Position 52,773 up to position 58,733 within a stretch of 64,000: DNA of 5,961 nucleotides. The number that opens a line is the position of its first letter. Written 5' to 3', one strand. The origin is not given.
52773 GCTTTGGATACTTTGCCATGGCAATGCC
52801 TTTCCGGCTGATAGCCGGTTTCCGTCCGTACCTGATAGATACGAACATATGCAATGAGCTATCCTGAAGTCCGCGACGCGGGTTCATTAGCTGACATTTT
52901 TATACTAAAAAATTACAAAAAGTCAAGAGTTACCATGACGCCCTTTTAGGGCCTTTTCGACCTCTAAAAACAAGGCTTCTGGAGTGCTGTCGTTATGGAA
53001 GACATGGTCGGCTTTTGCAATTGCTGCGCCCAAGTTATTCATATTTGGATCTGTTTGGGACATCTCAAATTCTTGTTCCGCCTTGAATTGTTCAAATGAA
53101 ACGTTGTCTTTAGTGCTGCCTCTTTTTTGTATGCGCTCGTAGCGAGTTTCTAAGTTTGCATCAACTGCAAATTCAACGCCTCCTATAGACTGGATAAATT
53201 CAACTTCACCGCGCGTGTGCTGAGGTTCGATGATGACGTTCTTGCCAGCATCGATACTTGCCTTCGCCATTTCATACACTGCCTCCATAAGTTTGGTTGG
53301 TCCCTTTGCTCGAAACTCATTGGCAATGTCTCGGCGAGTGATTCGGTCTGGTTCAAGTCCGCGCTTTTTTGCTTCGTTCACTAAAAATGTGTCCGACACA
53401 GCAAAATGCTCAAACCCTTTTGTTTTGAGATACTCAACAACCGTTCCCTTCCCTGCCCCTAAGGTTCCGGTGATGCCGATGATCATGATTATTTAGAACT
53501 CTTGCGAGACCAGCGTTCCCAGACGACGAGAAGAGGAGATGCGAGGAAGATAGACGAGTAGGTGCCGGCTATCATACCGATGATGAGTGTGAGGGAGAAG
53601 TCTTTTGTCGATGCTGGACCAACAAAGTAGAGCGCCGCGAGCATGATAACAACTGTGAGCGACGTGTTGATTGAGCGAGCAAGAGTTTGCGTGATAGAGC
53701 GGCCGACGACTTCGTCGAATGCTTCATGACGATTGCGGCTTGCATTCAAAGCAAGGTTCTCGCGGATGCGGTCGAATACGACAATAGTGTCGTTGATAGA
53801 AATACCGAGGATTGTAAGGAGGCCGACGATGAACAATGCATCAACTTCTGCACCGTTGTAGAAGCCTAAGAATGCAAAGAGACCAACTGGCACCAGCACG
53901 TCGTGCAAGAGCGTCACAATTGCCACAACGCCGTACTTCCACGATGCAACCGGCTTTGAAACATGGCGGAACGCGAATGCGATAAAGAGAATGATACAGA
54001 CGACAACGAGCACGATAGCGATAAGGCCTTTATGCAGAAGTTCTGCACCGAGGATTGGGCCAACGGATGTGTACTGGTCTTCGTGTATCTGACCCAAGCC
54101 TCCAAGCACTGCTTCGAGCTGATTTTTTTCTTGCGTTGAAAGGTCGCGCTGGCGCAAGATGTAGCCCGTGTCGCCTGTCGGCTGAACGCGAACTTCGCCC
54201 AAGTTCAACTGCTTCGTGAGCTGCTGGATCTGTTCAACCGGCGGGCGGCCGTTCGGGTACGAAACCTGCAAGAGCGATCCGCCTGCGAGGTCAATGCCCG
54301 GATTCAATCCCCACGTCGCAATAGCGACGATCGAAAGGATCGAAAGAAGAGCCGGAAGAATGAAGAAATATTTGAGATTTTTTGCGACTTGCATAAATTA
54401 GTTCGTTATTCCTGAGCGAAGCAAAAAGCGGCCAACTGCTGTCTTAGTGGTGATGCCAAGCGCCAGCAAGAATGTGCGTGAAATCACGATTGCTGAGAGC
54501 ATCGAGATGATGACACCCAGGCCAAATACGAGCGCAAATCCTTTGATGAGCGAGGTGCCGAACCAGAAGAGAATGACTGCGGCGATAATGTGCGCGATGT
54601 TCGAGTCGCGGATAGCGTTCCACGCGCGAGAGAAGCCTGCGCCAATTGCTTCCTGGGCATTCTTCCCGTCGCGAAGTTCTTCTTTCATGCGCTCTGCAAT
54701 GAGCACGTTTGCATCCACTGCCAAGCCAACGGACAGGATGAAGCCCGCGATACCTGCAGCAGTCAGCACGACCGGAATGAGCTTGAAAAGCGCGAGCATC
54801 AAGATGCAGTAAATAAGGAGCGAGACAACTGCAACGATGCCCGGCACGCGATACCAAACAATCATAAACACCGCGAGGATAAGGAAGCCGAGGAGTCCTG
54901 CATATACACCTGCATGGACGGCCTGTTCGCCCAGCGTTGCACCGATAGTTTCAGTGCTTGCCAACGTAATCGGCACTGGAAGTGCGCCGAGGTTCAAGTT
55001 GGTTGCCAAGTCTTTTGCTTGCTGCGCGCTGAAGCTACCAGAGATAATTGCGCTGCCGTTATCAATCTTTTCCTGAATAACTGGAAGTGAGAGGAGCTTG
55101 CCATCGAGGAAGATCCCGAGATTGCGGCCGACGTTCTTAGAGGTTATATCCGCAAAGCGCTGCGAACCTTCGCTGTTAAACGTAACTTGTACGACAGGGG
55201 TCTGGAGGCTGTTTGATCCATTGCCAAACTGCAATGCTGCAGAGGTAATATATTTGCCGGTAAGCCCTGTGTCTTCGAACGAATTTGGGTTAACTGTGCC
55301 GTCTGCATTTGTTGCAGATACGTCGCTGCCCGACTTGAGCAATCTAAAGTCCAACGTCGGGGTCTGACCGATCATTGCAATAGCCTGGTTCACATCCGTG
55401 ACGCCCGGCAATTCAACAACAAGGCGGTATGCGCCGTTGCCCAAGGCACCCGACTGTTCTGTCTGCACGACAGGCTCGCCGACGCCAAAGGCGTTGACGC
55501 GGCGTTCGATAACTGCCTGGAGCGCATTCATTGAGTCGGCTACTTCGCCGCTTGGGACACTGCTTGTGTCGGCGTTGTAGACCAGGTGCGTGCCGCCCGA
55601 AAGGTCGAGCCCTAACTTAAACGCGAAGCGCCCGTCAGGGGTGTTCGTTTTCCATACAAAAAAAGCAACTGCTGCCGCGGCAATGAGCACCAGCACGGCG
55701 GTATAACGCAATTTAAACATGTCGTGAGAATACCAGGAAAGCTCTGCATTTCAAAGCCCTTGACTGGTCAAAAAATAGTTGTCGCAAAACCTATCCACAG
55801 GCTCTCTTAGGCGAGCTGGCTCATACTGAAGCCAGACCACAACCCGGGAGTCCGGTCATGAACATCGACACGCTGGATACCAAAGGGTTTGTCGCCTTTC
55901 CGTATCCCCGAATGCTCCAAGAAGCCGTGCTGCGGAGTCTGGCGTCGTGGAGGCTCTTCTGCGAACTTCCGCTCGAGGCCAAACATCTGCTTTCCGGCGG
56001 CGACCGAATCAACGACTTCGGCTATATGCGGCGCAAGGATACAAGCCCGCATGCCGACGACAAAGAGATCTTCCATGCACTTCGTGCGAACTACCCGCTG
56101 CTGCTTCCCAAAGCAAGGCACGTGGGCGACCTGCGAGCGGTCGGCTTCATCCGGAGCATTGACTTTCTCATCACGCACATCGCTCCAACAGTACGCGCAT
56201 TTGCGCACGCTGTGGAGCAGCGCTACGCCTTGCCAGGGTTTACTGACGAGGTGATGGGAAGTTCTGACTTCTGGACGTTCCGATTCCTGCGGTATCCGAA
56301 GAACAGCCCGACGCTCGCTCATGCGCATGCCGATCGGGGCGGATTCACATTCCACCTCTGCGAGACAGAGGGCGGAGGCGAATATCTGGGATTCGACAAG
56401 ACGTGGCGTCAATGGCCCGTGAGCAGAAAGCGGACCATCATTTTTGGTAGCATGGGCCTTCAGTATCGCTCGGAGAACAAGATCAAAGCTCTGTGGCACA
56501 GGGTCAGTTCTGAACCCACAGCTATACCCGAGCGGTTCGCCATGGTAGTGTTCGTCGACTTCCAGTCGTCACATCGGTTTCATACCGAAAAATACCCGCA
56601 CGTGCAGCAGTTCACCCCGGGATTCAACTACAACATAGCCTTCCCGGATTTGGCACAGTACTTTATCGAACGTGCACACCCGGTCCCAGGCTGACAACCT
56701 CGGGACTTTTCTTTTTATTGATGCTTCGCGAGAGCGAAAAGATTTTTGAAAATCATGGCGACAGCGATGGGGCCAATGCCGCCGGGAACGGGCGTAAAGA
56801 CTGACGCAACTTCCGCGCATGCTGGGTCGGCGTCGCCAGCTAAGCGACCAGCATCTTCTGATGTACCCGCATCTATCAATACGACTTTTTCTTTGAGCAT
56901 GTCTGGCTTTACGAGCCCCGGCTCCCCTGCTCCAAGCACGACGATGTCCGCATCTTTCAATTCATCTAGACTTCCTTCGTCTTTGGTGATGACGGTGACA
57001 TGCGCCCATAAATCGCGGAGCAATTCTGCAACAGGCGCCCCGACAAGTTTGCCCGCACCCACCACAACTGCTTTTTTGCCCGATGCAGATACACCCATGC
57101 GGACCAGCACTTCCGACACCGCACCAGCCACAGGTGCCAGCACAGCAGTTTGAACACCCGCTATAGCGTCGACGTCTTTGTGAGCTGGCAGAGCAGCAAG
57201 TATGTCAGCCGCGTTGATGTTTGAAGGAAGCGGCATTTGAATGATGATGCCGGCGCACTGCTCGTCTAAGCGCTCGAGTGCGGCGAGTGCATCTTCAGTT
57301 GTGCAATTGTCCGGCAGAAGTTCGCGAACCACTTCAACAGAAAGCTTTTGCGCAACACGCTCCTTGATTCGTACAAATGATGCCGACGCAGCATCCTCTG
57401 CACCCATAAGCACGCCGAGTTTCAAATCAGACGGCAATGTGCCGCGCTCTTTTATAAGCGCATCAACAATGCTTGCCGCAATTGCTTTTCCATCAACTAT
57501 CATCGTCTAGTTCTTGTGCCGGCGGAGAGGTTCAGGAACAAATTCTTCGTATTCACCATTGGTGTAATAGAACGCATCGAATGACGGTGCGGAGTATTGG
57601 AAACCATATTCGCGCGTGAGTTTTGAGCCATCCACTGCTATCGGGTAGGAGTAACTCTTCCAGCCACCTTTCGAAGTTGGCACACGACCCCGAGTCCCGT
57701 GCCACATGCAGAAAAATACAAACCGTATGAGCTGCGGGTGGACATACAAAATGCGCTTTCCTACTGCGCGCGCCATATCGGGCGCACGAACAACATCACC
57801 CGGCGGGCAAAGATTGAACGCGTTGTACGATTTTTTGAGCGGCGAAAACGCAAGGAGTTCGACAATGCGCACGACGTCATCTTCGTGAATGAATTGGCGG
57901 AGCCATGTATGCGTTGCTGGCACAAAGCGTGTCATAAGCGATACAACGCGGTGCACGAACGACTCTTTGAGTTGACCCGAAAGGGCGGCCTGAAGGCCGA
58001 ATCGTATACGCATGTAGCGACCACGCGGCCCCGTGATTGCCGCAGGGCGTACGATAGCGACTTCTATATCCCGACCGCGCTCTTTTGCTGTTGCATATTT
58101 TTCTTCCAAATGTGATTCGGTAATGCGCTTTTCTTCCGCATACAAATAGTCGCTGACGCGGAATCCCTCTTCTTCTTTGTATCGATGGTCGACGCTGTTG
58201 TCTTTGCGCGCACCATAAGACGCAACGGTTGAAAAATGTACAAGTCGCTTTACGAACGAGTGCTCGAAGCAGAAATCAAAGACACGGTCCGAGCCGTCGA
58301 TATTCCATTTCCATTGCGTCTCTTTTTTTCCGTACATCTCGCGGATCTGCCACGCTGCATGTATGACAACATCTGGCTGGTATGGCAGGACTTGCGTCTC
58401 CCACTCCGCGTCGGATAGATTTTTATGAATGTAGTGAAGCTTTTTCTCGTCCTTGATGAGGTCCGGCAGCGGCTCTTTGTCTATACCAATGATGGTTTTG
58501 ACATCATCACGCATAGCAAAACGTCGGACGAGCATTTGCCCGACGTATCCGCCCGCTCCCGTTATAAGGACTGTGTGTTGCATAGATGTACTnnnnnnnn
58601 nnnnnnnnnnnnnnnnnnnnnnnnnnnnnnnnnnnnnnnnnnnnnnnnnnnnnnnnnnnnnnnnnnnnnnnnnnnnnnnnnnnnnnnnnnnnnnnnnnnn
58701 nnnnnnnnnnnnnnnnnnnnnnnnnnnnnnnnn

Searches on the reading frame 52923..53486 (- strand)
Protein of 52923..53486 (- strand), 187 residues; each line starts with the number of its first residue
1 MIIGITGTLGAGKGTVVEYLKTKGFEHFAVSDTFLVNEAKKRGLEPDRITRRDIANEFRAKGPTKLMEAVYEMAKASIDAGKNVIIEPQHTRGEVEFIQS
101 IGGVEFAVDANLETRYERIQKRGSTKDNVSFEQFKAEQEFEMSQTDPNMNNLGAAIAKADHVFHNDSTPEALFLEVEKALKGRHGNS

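Call 10: search_protein_families(library=pfam, proteins=[window:52923-53486:-], max_evalue=0.001)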
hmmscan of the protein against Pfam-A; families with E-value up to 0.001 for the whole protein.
window:52923-53486:- (187 aa): 3 families
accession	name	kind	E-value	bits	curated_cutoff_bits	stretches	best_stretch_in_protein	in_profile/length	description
PF13238.12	AAA_18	-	2.6e-13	51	29.4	1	3-135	1-123/128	AAA domain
PF13207.12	AAA_17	-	1.3e-07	32.4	27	1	6-128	1-129/136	AAA domain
PF01121.26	CoaE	-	0.00028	21.1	27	0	1-25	1-25/180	Dephospho-CoA kinase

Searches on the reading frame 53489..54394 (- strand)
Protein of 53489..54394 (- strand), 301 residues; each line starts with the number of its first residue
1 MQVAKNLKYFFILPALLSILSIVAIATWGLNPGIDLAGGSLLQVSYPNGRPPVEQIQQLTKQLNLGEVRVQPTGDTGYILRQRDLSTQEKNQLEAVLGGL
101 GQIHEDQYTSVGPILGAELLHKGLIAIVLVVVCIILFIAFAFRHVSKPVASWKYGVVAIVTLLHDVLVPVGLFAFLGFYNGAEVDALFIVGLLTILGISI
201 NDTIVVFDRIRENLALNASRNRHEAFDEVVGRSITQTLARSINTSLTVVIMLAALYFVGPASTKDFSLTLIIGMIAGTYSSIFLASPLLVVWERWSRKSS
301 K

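Call 10: search_protein_families(library=pfam, proteins=[window:53489-54394:-], max_evalue=0.001)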
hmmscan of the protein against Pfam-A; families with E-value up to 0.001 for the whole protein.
window:53489-54394:- (301 aa): 2 families
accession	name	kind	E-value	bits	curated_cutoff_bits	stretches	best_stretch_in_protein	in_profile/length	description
PF02355.23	SecD_SecF_C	-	3.4e-51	173.8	20.5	1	102-294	12-188/189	Protein export membrane protein SecD/SecF, C-terminal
PF07549.19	Sec_GG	-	1.4e-05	24.8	20.3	1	24-46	2-24/28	SecD/SecF GG Motif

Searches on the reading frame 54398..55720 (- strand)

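Call 10: search_protein_families(library=pfam, proteins=[window:54398-55720:-], max_evalue=0.001)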
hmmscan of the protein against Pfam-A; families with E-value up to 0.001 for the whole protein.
window:54398-55720:- (440 aa): 5 families
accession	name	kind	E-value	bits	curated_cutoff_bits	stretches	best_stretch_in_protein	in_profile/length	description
PF22599.2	SecDF_P1_head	-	6.2e-29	100.6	27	1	150-249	18-114/114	SecDF, P1 head subdomain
PF21760.3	SecD_1st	-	1.9e-16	59.7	27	1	65-129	2-59/60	Protein translocase subunit SecDF, P1 domain, N-terminal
PF02355.23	SecD_SecF_C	-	1.3e-14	54.5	20.5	1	253-421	15-186/189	Protein export membrane protein SecD/SecF, C-terminal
PF03176.21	MMPL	-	1.2e-09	38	20.5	1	273-414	147-295/333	MMPL family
PF07549.19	Sec_GG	-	0.0005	20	20.3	0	34-52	8-26/28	SecD/SecF GG Motif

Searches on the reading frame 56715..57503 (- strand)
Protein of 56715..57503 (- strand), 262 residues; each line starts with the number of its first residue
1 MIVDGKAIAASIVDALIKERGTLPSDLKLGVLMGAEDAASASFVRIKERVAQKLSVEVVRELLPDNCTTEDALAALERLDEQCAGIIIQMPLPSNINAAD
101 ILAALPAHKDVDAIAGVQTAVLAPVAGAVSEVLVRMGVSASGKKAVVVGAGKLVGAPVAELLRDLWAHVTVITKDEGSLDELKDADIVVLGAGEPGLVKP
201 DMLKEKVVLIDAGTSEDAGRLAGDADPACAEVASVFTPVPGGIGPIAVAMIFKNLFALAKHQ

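Call 10: search_protein_families(library=pfam, proteins=[window:56715-57503:-], max_evalue=0.001)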
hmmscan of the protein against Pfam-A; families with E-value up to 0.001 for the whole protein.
window:56715-57503:- (262 aa): 2 families
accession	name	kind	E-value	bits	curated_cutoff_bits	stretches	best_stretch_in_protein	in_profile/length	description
PF02882.25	THF_DHG_CYH_C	-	1.3e-35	122.5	27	1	117-261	11-158/160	Tetrahydrofolate dehydrogenase/cyclohydrolase, NAD(P)-binding domain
PF00763.28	THF_DHG_CYH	-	1.3e-18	67.7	32.8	1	4-112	2-115/115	Tetrahydrofolate dehydrogenase/cyclohydrolase, catalytic domain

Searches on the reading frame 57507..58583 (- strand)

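Call 10: search_protein_families(library=pfam, proteins=[window:57507-58583:-], max_evalue=0.001)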
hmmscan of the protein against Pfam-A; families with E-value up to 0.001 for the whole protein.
window:57507-58583:- (358 aa): 7 families
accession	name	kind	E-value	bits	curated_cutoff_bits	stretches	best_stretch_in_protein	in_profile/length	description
PF01370.27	Epimerase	-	1.8e-21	77.1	20.9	1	5-257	1-238/240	NAD dependent epimerase/dehydratase family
PF01073.25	3Beta_HSD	-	1.6e-13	50.7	22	1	6-191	1-189/280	3-beta hydroxysteroid dehydrogenase/isomerase family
PF07993.18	NAD_binding_4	-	2.5e-10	40.4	20.1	1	65-210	84-236/258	Male sterility protein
PF02719.21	Polysacc_synt_2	-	6.3e-06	26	20.2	1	5-119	1-128/293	Polysaccharide biosynthesis protein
PF16363.11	GDP_Man_Dehyd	-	9.1e-05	22.5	27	1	6-130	1-140/332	GDP-mannose 4,6 dehydratase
PF13460.12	NAD_binding_10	-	0.00015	22.1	27.2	1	9-187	1-150/184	NAD(P)H-binding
PF04321.23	RmlD_sub_bind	-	0.00034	20.2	27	1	4-128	2-110/287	RmlD substrate binding domain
